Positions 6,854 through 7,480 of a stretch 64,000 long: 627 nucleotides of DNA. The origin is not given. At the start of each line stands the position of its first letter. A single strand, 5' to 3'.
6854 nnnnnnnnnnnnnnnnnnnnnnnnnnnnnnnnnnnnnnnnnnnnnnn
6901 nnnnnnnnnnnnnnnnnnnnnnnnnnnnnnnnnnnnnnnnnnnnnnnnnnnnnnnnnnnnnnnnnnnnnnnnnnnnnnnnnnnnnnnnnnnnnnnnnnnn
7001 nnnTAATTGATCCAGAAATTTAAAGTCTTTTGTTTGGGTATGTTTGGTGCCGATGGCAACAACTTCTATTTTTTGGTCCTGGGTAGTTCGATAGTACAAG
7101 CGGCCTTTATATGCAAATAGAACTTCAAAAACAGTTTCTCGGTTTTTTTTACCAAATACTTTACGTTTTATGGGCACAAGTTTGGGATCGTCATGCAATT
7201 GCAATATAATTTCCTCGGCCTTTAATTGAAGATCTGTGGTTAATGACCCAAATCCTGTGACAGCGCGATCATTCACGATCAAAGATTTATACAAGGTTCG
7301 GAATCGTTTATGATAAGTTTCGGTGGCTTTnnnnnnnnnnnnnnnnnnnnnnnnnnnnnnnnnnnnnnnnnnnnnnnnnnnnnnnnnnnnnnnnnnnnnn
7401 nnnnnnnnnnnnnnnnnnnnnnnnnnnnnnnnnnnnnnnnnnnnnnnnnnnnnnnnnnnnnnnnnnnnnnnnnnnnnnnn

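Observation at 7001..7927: RelE/ParE-like toxin fold tethered to a bitopic/2-TM membrane protein, with no antitoxin gene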

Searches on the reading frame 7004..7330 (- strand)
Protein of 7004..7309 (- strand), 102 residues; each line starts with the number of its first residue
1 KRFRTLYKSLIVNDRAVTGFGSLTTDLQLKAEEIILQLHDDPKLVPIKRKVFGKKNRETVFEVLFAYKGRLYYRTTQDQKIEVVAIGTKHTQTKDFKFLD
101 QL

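Call 6: search_protein_families(library=pfam, proteins=[window:7004-7309:-], max_evalue=10)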
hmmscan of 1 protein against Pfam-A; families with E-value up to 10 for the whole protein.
seq(102 aa): 2 families
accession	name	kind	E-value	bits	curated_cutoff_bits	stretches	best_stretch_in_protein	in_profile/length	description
PF22084.1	UfSP_MPN_N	-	0.032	14.7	27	1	51-75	4-28/84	Ufm1 specific protease UfSP N-terminal MPN domain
PF05889.19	SepSecS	-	0.11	11.7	21.1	1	35-91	217-273/389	O-phosphoseryl-tRNA(Sec) selenium transferase, SepSecS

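Call 13: search_solved_structures(query=A2, max_evalue=10, show_alignments=3)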
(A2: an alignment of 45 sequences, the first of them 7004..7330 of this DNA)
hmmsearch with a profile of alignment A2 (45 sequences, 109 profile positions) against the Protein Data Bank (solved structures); distinct sequences matched with E-value up to 10: 4.
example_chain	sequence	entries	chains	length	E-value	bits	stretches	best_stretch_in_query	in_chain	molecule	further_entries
8uqf_A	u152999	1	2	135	0.48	14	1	29-77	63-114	designed cortisol-binding protein hcy129_mpnn5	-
5xda_A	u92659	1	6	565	0.78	13.4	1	52-77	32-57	Ufm1-specific protease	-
5ejj_A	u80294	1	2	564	0.78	13.4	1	52-77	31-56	Ufm1-specific protease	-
8crx_p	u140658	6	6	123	1.5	12.5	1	53-92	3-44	50S ribosomal protein L20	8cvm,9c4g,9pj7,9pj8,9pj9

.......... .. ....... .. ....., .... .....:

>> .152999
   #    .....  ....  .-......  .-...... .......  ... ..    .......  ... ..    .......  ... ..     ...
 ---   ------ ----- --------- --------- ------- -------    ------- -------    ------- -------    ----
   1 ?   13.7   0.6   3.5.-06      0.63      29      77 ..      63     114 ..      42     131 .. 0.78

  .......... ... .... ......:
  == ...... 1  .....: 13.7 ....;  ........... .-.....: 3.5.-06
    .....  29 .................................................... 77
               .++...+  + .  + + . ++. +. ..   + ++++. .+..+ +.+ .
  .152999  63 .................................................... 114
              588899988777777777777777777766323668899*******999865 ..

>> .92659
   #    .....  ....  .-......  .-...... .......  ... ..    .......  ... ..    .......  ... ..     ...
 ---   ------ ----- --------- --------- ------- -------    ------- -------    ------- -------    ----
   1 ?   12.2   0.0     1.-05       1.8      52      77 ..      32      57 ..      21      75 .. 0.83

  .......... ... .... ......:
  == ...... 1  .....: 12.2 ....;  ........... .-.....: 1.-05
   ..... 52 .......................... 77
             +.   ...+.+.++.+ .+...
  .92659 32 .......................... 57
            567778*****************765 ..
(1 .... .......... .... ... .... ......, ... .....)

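Call 18: predict_structure(alignment_id=A2)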
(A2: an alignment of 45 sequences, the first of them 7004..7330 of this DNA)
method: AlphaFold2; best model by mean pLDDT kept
length: 109 residues; sequences in the alignment: 45
mean_pLDDT: 90.9   pTM: 0.84
mean pLDDT of the five models: 90.9, 89.6, 87.6, 84.3, 84.2
residues with pLDDT >= 90: 76; 70-90: 29; 50-70: 4; < 50: 0
segments of 3 or more residues with pLDDT < 50: none
pLDDT, mean of each block of 10 residues (from residue 1): 87 93 95 96 94 86 82 94 92 93 87
secondary structure, 60 per line:
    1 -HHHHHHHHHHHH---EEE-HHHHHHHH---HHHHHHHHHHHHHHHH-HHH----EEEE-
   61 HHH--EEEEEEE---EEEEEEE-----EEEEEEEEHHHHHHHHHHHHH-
elements in order: H2-13 E17-19 H21-28 H32-47 E56-59 E66-72 E76-82 E88-95 H96-108
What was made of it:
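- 7004..7306 (-): C-terminal RelE/ParE-fold domain, residues 208-308, including the conserved juxta-domain helix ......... Near-invariant residues: R208, Y213, K214, E238, E239, R255, K256, E268, F271, G275, R276, Y278, G293, K295, Q298. AlphaFold2 pLDDT 90.9 (call 18).
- On RelE/ParE (BECR-fold) toxin superfamily: Elements are E17-19, H21-28, H32-47, E56-59, E66-72, E76-82, E88-95 and H96-108 (call 18).
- Checked: AlphaFold2 on a 45-sequence alignment gives pLDDT 90.9 and pTM 0.84, with the order strand, helix, helix, four strands, helix (call 18).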

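Call 20: fold_search(model_id=the predicted structure, library=pdb)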
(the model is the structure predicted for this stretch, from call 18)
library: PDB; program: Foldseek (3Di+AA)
matches with E <= 10: 714; with E <= 0.001: 0
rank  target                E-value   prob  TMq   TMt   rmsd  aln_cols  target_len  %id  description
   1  9g12_B                1.1e-03  1.00  0.56  0.70   3.2        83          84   12  Mycobacterium tuberculosis RelBE1 toxin-antitoxin system; rv1247c (relB1 antitoxin), rv1246c (relE1 toxin) (released 2025-12-17)
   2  1wmi_A                1.2e-03  1.00  0.56  0.68   3.4        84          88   14  Crystal structure of archaeal RelE-RelB complex from Pyrococcus horikoshii OT3 (released 2005-03-15)
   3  3g5o_B                1.8e-03  1.00  0.56  0.72   3.0        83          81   13  The crystal structure of the toxin-antitoxin complex RelBE2 (Rv2865-2866) from Mycobacterium tuberculosis (released 2009-04-14)
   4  2khe_MODEL_1_A        2.2e-03  1.00  0.48  0.57   4.1        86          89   12  Solution Structure of the Bacterial Toxin Rele from Thermus Thermophilus HB8 (released 2010-03-31)
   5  9lew_B                2.5e-03  1.00  0.56  0.65   3.4        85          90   18  The crystal structure of DinJ-YafQ complex from Vibrio cholerae (released 2025-07-30)
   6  5cw7_F                4.2e-03  1.00  0.56  0.63   2.6        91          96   20  Crystal structure of the PaaA2-ParE2 antitoxin-toxin complex (released 2016-06-01)
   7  3g5o_C                5.4e-03  1.00  0.54  0.66   3.4        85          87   14  The crystal structure of the toxin-antitoxin complex RelBE2 (Rv2865-2866) from Mycobacterium tuberculosis (released 2009-04-14)
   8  4ls4_A                1.1e-02  0.99  0.48  0.56   4.6        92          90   17  Crystal structure of L66S mutant toxin from Helicobacter pylori (released 2014-02-05)
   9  6n90_B                1.2e-02  1.00  0.55  0.67   3.5        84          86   12  YoeB/ParE toxin from Agrobacterium tumefaciens (released 2019-11-06)
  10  1z8m_MODEL_1_A        1.2e-02  0.98  0.47  0.55   3.9        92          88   16  Solution structure of the conserved hypothtical protein HP0894 from Helicobacter pylori (released 2005-11-01)
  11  7v5y_E                1.2e-02  1.00  0.57  0.70   3.0        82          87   12  Crystal structure of hexameric complex of Sa2YoeB-Sa2YefM toxin-antitoxin from Staphylococcus aureus (released 2021-12-15)
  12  7v6w_F                1.2e-02  1.00  0.56  0.68   3.3        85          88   13  Crystal structure of heterohexameric Sa2YoeB-Sa2YefM complex bound to 26bp-DNA (released 2021-12-15)
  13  2a6r_C                1.3e-02  1.00  0.54  0.67   3.6        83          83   17  Crystal structure of YoeB under PEG condition (released 2005-08-23)
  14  8c24_B                1.4e-02  0.96  0.43  0.48   5.0        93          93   18  ParDE1 toxin-antitoxin complex from Mycobacterium tuberculosis (rv1960c-rv1959c) (released 2023-12-20)
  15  8yxv_E                1.5e-02  0.99  0.50  0.62   3.8        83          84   16  Toxin-antitoxin complex from Streptococcus pneumoniae (released 2025-04-09)
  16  8c24_A                1.9e-02  0.95  0.43  0.49   5.1        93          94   18  ParDE1 toxin-antitoxin complex from Mycobacterium tuberculosis (rv1960c-rv1959c) (released 2023-12-20)
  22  7r5a_A                3.2e-02  0.92  0.43  0.49   4.7        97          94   15  Vibrio cholera ParD2:ParE2 antitoxin:toxin complex (released 2022-04-27)
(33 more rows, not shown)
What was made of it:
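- On RelE/ParE (BECR-fold) toxin superfamily: The top Foldseek hits in the PDB are RelE, YoeB, YafQ, ParE and HigB at probability ~1.0 and target TM 0.65-0.72 (call 20).
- Closest known: Cami1. Same: Cami1 is a structural neighbour of the model: rank 28, TMq 0.57 (call 20).
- Checked: The best is E = 1.1e-3, with probability 1.00 and target-normalised TM 0.65-0.72 (call 20).
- The list includes Cami1 bound to the 70S ribosome, 8phj_X (calls 18, 20). ParE structures are among the Foldseek hits: 5cw7_F at TMq 0.56, and 8c24 and 7r5a at 0.43 (call 20). The Mycobacterium tuberculosis and Vibrio cholerae ParE structures score clearly lower than the RelE, YoeB and YafQ structures (call 20). About 30 independent RelE-superfamily structures top the hit list at probability ~1.0 and target TM up to 0.72 (call 20).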

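Call 28: search_protein_representatives(alignment_id=A2)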
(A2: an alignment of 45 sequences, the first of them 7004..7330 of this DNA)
Query: 45 sequences, 109 profile positions. Proteins with E-value up to 0.001 (for the whole library): 218; up to 1e-10: 173; up to 1e-30: 112. The best 150 are listed.
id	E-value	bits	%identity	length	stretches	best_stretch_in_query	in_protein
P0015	1.2e-50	186.6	-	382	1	1-109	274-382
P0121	3.5e-50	185.1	-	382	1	2-109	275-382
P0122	1.2e-49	183.4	-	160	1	6-109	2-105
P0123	1.3e-49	183.2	-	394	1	1-109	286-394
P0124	1.0e-48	180.4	-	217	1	1-109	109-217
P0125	6.3e-48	177.8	-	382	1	2-109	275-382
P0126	3.6e-47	175.4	-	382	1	1-107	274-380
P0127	1.3e-46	173.6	-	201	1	2-108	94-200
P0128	2.4e-46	172.7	-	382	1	5-109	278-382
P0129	1.6e-45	170.1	-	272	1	1-109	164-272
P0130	5.3e-45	168.4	-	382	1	1-109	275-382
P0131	6.2e-45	168.2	-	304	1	1-107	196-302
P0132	1.2e-44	167.3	-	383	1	1-109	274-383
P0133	1.8e-44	166.7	-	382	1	3-108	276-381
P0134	3.7e-44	165.7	-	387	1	2-109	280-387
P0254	3.1e-21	91.9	-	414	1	2-109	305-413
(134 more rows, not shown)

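Call 29: find_related_loci(query=A2, collection=genome_contigs, flank=8000)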
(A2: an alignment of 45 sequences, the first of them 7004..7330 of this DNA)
Query A2 (109 aa) in genome_contigs; peptide patterns used: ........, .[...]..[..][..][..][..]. (x = any residue, [..] = any of these).
479 stretches matched a pattern; 207 encode a relative of the query (tblastn E <= 1e-3); the best 80 are kept; 80 distinct loci.
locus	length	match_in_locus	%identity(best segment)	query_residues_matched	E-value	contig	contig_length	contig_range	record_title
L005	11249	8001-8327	83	1-109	2e-61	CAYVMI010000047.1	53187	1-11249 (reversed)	MAG TPA_asm: uncultured Desulfobacterales bacterium isolate SRP167671_co2_52 genome assembly, contig: NODE_793_length_53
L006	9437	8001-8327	82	1-109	2e-58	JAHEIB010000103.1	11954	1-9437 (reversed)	MAG: Deltaproteobacteria bacterium isolate Ww484 NODE_12045_length_11954_cov_4.235528, whole genome shotgun sequence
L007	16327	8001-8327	78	1-109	2e-56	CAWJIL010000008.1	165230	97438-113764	MAG: uncultured delta proteobacterium isolate MFD03804.bin.1.170 genome assembly, contig: contig_33856, whole genome sho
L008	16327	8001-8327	79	1-109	8e-56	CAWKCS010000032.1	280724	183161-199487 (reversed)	MAG: uncultured delta proteobacterium isolate MFD03804.bin.3.160 genome assembly, contig: contig_4926, whole genome shot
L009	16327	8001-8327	79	1-109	8e-56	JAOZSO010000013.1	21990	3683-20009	MAG: Desulfobacterales bacterium isolate GMC6.metabat2.208 GMC6_1697_length_21990_cov_8.165170, whole genome shotgun seq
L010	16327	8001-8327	78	1-109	3e-55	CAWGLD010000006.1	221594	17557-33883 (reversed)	MAG: uncultured delta proteobacterium isolate MFD09779.bin.1.292 genome assembly, contig: contig_36871, whole genome sho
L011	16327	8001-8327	79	1-109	3e-55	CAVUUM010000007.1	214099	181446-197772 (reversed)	MAG: uncultured delta proteobacterium isolate MFD03804.bin.2.56 genome assembly, contig: contig_35539, whole genome shot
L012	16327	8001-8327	76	1-109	3e-55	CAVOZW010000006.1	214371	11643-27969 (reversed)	MAG: uncultured delta proteobacterium isolate MFD09964.bin.1.31 genome assembly, contig: contig_2467, whole genome shotg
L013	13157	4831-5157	69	1-109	3e-51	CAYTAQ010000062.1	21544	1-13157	MAG TPA_asm: uncultured Desulfobacterales bacterium isolate binchicken_co151_453 genome assembly, contig: NODE_3389_leng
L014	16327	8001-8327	71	1-109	6e-49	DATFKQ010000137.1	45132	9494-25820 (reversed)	MAG TPA_asm: Desulfotignum sp. isolate SMAG_U9174 k141_99438, whole genome shotgun sequence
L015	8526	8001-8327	66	1-109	8e-48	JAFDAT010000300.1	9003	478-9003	MAG: Deltaproteobacteria bacterium isolate AB_69_Bin_102 AB_69_Bin_102_scaffold_43949, whole genome shotgun sequence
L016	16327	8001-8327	69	1-109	5e-47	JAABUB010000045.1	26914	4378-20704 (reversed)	MAG: Desulfotignum sp. isolate S25.Bin111 NODE_45_length_26914_cov_23.0066, whole genome shotgun sequence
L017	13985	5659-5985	68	1-109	5e-47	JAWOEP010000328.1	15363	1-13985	MAG: Desulfotignum sp. isolate BLK5-3.bin.37 k191_1453843, whole genome shotgun sequence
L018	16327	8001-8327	66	1-109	1e-45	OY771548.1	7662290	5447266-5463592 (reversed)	MAG: uncultured Desulfosarcina sp. isolate c75788b4-9dc9-432e-af07-dc879bdb42fc genome assembly, chromosome: 1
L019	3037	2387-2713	65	1-109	9e-46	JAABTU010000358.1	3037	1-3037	MAG: Desulfotignum sp. isolate S24.Bin131 Scaffold_422, whole genome shotgun sequence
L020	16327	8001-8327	65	1-109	8e-46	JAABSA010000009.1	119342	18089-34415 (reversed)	MAG: Desulfotignum sp. isolate S09.Bin188 NODE_9_length_119342_cov_8.4123, whole genome shotgun sequence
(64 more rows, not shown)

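Call 35: search_protein_families(library=pfam, proteins=[L020:5373-7178:+, L020:4541-5320:+, L020:8386-10371:-, L020:10372-11670:-, L020:2466-3479:-], max_evalue=0.001)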
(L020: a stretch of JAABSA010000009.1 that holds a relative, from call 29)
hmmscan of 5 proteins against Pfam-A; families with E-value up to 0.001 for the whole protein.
L020:5373-7178:+ (601 aa): 1 family
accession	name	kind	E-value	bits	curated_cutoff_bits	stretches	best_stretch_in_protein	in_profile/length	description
PF11741.13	AMIN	-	5e-11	43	20.5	1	38-132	2-96/101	AMIN domain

L020:4541-5320:+ (259 aa): 2 families
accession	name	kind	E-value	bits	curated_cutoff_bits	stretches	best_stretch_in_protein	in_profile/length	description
PF17131.11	LolA_like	-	5.6e-53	179.8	30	1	75-257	2-183/184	Outer membrane lipoprotein-sorting protein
PF07044.18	DUF1329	-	2.4e-07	30.8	23.1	1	28-197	79-262/368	Protein of unknown function (DUF1329)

L020:8386-10371:- (661 aa): 2 families
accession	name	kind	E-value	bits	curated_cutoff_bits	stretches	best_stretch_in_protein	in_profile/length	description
PF01734.28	Patatin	-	1.4e-29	104.1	27.7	1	392-554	1-189/191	Patatin-like phospholipase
PF00027.35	cNMP_binding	-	5.4e-20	71.6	27.5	1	39-127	3-89/89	Cyclic nucleotide-binding domain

L020:10372-11670:- (432 aa): 0 families

L020:2466-3479:- (337 aa): 2 families
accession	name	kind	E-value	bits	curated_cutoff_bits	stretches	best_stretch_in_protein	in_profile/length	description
PF02800.25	Gp_dh_C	-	8.3e-50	168.9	24.4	1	161-316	1-157/158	Glyceraldehyde 3-phosphate dehydrogenase, C-terminal domain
PF00044.30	Gp_dh_N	-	3.4e-31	108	31.7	1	4-106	2-100/101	Glyceraldehyde 3-phosphate dehydrogenase, NAD binding domain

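Call 52: find_encoding_contigs(protein=P0254, flank=8000, max_places=2)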
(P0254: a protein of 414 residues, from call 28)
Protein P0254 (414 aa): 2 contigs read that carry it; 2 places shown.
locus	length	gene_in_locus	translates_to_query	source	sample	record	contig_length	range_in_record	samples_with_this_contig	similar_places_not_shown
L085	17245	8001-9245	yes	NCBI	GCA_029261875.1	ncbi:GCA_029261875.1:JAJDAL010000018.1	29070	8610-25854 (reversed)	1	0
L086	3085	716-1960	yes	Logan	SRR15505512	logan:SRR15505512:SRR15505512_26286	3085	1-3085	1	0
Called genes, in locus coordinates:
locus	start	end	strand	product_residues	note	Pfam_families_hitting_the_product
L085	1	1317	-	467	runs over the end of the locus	PF07690:MFS_1, PF13347:MFS_2, PF07690:MFS_1 (weak)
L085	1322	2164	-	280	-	PF02798:GST_N, PF13409:GST_N_2, PF13417:GST_N_3, PF13410:GST_C_2 (weak)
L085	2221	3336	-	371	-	PF03702:AnmK, PF02782:FGGY_C (weak)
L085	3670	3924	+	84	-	-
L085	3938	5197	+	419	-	PF13439:Glyco_transf_4, PF13579:Glyco_trans_4_4, PF20706:GT4-conflict, PF00534:Glycos_transf_1, PF13692:Glyco_trans_1_4, PF13524:Glyco_trans_1_2 (weak)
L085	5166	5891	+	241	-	PF01209:Ubie_methyltran, PF02353:CMAS, PF13489:Methyltransf_23, PF13847:Methyltransf_31, PF08241:Methyltransf_11, PF08242:Methyltransf_12, PF13649:Methyltransf_25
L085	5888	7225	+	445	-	PF13439:Glyco_transf_4, PF13579:Glyco_trans_4_4, PF20706:GT4-conflict, PF00534:Glycos_transf_1, PF13692:Glyco_trans_1_4, PF13524:Glyco_trans_1_2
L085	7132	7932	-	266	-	PF01209:Ubie_methyltran (weak), PF13489:Methyltransf_23, PF13847:Methyltransf_31, PF08241:Methyltransf_11, PF08242:Methyltransf_12, PF13649:Methyltransf_25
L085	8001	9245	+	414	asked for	-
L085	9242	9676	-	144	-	PF00072:Response_reg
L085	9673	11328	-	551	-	PF00512:HisKA (faint), PF00989:PAS, PF08448:PAS_4, PF13426:PAS_9, PF02518:HATPase_c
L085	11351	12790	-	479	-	PF00072:Response_reg, PF00158:Sigma54_activat, PF14532:Sigma54_activ_2, PF25601:AAA_lid_14, PF02954:HTH_8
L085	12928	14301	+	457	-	PF00072:Response_reg, PF00158:Sigma54_activat, PF14532:Sigma54_activ_2, PF00004:AAA (weak), PF07728:AAA_5, PF25601:AAA_lid_14, PF02954:HTH_8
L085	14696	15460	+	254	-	PF04542:Sigma70_r2, PF04539:Sigma70_r3, PF08281:Sigma70_r4_2, PF04545:Sigma70_r4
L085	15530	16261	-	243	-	PF00481:PP2C, PF13672:PP2C_2, PF00481:PP2C (weak)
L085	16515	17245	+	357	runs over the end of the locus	PF00072:Response_reg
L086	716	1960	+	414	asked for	-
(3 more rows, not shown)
